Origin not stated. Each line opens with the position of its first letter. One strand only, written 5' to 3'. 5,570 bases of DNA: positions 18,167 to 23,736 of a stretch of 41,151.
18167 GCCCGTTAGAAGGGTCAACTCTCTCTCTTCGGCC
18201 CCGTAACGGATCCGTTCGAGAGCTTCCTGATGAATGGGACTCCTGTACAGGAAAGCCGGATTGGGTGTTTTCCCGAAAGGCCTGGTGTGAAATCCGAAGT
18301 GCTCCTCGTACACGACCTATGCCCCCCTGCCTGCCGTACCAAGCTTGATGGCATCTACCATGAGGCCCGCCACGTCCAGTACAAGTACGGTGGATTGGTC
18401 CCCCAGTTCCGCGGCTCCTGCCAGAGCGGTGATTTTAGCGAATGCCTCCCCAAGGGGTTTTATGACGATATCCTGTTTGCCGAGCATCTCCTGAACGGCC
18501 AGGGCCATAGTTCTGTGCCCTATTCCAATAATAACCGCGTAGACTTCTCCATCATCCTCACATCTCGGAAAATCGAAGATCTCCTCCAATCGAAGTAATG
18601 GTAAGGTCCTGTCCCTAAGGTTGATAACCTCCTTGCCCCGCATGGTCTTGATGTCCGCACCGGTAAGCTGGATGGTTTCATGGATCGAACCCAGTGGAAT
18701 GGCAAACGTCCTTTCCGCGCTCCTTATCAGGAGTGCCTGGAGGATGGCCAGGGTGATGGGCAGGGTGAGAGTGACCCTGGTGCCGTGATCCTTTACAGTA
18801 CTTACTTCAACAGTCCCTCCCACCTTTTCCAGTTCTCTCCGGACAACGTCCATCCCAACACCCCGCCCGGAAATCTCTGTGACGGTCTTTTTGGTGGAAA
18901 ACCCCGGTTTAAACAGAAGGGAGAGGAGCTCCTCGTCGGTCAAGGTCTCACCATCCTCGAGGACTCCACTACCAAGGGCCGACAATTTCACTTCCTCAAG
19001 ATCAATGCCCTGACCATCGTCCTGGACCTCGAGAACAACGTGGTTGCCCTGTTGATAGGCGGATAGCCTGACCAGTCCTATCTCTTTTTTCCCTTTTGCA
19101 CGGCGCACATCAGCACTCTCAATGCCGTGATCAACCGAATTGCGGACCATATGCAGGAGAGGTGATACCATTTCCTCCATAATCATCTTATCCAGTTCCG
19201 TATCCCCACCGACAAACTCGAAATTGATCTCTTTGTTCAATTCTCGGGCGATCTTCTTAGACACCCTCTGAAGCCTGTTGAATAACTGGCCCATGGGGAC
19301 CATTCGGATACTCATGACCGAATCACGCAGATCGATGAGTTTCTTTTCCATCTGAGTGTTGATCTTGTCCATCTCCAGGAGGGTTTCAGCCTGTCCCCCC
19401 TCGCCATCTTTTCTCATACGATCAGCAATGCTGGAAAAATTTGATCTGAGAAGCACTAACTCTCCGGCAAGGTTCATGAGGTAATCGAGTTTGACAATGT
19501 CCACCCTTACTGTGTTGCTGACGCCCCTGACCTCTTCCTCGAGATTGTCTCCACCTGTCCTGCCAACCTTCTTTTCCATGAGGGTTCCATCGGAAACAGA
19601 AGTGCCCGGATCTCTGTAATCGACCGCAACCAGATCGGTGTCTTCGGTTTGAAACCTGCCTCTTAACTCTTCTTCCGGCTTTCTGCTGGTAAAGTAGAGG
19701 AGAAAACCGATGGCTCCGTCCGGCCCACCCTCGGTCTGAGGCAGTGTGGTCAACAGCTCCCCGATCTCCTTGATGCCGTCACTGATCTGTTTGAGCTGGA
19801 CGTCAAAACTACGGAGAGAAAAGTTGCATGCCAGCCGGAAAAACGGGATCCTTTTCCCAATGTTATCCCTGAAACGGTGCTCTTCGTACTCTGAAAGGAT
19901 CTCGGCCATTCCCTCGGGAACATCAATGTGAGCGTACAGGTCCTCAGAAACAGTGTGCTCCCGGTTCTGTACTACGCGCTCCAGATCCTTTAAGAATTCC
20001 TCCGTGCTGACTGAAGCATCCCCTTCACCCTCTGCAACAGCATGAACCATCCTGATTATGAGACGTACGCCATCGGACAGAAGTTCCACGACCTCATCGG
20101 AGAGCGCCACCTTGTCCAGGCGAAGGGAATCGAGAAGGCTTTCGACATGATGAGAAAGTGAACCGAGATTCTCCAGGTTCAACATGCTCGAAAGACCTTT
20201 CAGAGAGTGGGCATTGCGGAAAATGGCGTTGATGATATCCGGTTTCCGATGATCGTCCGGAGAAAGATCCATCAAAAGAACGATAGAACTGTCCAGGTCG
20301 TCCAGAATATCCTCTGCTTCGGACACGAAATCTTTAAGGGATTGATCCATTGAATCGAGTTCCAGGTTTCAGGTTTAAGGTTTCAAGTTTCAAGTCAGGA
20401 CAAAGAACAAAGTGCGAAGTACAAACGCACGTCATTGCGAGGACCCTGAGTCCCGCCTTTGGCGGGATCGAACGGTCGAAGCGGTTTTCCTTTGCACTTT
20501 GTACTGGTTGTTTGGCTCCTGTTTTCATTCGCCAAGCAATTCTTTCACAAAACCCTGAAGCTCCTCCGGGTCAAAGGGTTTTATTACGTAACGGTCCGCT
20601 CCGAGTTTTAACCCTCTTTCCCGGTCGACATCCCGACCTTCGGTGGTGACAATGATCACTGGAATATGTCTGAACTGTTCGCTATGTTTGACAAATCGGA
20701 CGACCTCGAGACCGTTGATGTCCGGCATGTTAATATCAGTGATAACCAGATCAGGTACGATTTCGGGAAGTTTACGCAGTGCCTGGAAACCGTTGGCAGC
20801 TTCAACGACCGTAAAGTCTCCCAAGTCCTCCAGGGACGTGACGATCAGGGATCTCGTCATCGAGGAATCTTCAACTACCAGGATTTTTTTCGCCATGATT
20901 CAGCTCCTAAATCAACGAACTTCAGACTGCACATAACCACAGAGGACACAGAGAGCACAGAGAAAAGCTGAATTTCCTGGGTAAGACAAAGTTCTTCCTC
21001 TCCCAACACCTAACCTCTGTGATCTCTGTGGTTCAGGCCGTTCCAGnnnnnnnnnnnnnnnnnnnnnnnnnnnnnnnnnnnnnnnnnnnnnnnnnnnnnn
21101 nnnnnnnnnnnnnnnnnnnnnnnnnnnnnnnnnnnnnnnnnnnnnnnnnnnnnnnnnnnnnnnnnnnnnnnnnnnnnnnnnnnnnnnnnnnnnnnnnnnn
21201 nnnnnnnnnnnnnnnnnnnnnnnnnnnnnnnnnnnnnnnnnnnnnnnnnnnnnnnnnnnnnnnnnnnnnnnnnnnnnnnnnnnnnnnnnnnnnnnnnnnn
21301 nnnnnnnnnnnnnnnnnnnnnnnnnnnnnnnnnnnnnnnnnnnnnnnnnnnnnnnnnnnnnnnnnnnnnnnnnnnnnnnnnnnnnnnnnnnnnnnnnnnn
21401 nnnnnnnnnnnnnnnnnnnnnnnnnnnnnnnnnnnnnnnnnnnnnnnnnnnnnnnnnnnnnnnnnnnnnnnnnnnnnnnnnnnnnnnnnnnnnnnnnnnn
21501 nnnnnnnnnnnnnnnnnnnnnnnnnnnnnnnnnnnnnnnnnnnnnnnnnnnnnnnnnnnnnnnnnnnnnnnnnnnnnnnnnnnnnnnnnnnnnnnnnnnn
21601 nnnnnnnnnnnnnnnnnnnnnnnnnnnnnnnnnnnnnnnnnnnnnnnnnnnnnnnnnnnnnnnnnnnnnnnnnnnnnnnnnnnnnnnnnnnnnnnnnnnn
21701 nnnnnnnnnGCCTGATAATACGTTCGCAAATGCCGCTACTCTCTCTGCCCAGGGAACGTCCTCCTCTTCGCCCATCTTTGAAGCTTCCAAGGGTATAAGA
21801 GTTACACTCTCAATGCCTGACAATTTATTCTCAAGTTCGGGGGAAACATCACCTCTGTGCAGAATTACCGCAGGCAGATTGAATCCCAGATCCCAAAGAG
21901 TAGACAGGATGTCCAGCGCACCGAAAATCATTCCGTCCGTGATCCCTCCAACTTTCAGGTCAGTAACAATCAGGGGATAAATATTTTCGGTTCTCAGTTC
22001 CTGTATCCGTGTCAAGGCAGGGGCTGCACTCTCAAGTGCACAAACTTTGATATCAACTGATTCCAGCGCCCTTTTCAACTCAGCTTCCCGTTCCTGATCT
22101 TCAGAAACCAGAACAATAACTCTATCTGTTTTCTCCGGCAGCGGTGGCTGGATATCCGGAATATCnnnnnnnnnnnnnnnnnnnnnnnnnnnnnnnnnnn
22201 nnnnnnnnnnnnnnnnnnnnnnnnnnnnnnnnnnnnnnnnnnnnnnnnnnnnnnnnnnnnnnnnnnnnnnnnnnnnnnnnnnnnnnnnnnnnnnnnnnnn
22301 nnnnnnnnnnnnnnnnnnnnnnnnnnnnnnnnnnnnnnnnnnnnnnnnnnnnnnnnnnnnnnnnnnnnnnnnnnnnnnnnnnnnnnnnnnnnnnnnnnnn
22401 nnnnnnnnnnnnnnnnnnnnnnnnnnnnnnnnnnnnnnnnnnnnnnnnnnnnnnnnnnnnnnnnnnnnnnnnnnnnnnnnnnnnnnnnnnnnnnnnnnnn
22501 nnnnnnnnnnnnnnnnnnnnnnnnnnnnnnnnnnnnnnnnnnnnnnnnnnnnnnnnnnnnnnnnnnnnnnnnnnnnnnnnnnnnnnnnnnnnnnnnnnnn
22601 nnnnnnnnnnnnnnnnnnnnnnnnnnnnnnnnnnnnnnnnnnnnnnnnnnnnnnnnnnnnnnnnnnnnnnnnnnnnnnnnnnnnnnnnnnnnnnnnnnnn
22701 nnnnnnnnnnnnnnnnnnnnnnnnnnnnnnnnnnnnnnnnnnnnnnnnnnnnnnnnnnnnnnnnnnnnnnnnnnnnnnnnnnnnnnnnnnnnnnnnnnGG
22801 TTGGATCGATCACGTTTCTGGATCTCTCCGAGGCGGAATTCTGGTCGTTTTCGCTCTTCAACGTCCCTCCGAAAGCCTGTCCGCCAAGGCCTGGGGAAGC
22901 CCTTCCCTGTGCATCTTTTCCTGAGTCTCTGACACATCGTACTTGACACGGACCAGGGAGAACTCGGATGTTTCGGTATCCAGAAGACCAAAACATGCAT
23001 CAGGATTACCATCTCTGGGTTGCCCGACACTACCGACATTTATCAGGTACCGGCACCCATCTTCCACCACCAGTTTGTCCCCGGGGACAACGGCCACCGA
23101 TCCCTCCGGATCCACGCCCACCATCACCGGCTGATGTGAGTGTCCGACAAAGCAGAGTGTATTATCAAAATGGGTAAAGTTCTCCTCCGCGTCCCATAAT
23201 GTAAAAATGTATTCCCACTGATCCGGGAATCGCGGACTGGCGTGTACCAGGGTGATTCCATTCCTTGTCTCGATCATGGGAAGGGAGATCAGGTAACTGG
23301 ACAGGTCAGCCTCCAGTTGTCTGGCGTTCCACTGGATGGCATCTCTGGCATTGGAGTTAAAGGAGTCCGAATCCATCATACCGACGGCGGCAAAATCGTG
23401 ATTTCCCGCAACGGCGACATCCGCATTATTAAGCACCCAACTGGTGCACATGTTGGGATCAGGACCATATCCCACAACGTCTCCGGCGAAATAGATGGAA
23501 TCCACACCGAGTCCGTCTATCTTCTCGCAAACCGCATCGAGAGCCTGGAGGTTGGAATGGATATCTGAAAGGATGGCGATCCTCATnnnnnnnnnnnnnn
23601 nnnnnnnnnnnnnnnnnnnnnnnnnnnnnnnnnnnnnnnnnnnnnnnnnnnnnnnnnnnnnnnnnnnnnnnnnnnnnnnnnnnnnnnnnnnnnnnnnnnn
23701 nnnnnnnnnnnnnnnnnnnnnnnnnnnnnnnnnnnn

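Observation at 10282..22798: MCP-less chemosensory cluster built around non-canonical accessory proteins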

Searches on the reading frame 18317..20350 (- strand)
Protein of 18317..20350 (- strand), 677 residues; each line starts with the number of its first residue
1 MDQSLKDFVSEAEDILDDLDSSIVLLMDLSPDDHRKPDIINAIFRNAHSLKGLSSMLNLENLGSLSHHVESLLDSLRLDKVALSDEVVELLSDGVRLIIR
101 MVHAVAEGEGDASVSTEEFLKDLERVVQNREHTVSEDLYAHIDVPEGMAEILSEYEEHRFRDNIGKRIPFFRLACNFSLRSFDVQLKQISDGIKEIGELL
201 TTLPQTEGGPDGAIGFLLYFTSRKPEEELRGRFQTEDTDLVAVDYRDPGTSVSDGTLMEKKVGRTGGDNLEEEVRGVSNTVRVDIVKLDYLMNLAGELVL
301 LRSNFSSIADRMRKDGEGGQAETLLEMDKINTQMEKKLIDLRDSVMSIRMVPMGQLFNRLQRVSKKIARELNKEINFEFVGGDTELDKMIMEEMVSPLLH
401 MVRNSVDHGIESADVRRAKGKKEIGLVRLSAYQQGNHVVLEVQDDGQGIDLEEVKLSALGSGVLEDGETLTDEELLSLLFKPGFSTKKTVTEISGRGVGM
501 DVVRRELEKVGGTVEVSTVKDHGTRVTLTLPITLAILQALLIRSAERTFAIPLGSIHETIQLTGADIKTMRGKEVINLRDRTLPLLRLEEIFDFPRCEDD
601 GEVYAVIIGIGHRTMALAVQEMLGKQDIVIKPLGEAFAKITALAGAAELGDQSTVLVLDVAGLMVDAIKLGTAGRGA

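Call 4: search_protein_families(library=pfam, proteins=[window:18317-20350:-], max_evalue=0.01)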
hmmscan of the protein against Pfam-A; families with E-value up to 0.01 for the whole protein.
window:18317-20350:- (677 aa): 4 families
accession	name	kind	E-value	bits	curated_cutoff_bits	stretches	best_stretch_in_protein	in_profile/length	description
PF01584.24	CheW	-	3.9e-27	95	23.5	1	538-664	1-134/138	CheW-like domain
PF02518.31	HATPase_c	-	9.7e-19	68.3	26.4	1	397-533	5-110/111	Histidine kinase-, DNA gyrase B-, and HSP90-like ATPase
PF02895.20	H-kinase_dim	-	3.6e-14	53.4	23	1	278-348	1-68/68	Signal transducing histidine kinase, homodimeric domain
PF01627.28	Hpt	-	1.2e-12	48.4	24.6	1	5-94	3-77/84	Hpt domain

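Call 39: search_protein_families(library=ncbifam, proteins=[window:18317-20350:-], max_evalue=0.01)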
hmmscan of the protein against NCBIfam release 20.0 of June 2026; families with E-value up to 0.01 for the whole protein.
window:18317-20350:- (677 aa): 25 families
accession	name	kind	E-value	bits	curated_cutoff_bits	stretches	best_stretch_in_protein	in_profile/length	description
NF041336.1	CheA_Halo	equivalog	2.2e-112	376.9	950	1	1-662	1-665/666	chemotaxis protein CheA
NF007835.0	PRK10547.1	equivalog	8e-104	348.6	793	1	6-663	8-656/670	chemotaxis protein CheA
NF008298.1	PRK11086.1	subfamily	8.6e-10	37.6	520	1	461-532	460-525/529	DcuS/MalK family sensor histidine kinase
NF008468.0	PRK11360.1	equivalog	1.8e-07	30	646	1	472-533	553-609/616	two-component system sensor histidine kinase AtoS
NF007688.0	PRK10364.1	equivalog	7.3e-07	28.3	479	1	463-533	388-452/460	two-component system sensor histidine kinase ZraS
NF010411.0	PRK13837.1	equivalog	9.2e-07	27.2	647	1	472-571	620-711/828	two-component system VirA-like sensor kinase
TIGR02916.1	PEP_his_kin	equivalog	1.9e-06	26.7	300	1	425-531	599-679/679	XrtA/PEP-CTERM system histidine kinase PrsK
NF007004.0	PRK09467.1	equivalog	5.5e-06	25.5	415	1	463-532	369-436/440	two-component system sensor histidine kinase EnvZ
NF053867.1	SprKinKinDBac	equivalog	1.7e-05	23.5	775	1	463-533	434-498/500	sporulation kinase KinD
NF007898.0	PRK10604.1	equivalog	0.00013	21.3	478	0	426-453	338-365/433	two-component system sensor histidine kinase RstB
NF010076.0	PRK13557.1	subfamily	0.00016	20.3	631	1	465-538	331-400/540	histidine kinase famiy protein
NF041947.1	LuxQ_Vibrio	equivalog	0.00016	19.7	1200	1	472-538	635-702/843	quorum-sensing autoinducer 2 sensor kinase/phosphatase LuxQ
NF038297.2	hybrid_HK_HrmK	equivalog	0.00027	19.7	725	1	473-534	397-459/607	hybrid histidine kinase/response regulator HrmK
NF047874.1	MASE3_PAS_HK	subfamily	0.00028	19.8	560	0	491-535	584-628/655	MASE3 domain-containing sensor histidine kinase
NF041210.1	his_kin_PieS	equivalog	0.00043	19.4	850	1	474-532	414-470/474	two component system sensor histidine kinase PieS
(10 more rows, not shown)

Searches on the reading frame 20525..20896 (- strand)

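Call 4: search_protein_families(library=pfam, proteins=[window:20525-20896:-], max_evalue=0.01)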
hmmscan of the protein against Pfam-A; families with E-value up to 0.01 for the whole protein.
window:20525-20896:- (123 aa): 1 family
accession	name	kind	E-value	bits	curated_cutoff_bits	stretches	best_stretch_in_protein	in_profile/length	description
PF00072.30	Response_reg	-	7.4e-28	97.4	30.2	1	5-115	1-108/111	Response regulator receiver domain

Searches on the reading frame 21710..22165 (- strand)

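Call 40: search_protein_families(library=pfam, proteins=[window:21710-22165:-], max_evalue=10)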
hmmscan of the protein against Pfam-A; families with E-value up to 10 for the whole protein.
seq(152 aa): 1 family
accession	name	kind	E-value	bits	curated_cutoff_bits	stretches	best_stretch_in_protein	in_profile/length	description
PF00072.30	Response_reg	-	0.039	14.6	30.2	1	17-79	1-58/111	Response regulator receiver domain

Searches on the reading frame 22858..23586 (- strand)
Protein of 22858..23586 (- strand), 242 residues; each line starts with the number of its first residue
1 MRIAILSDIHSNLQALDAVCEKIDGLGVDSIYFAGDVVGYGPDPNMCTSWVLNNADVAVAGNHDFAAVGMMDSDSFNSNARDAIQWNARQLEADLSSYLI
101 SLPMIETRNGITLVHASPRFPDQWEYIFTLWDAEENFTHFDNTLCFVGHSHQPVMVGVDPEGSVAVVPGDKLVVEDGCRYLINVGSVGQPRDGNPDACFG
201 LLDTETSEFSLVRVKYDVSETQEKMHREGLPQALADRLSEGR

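Call 5: search_protein_families(library=pfam, proteins=[window:22858-23586:-], max_evalue=0.01)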
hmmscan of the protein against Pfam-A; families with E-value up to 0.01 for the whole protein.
window:22858-23586:- (242 aa): 3 families
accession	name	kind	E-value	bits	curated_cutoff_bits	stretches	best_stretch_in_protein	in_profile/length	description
PF12850.12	Metallophos_2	-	3.2e-18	66.6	27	1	1-206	1-153/154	Calcineurin-like phosphoesterase superfamily domain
PF00149.33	Metallophos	-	1e-11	46.1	21.5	1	1-117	1-116/191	Calcineurin-like phosphoesterase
PF06874.16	FBPase_2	-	0.0073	15.1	27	1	9-70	165-227/639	Firmicute fructose-1,6-bisphosphatase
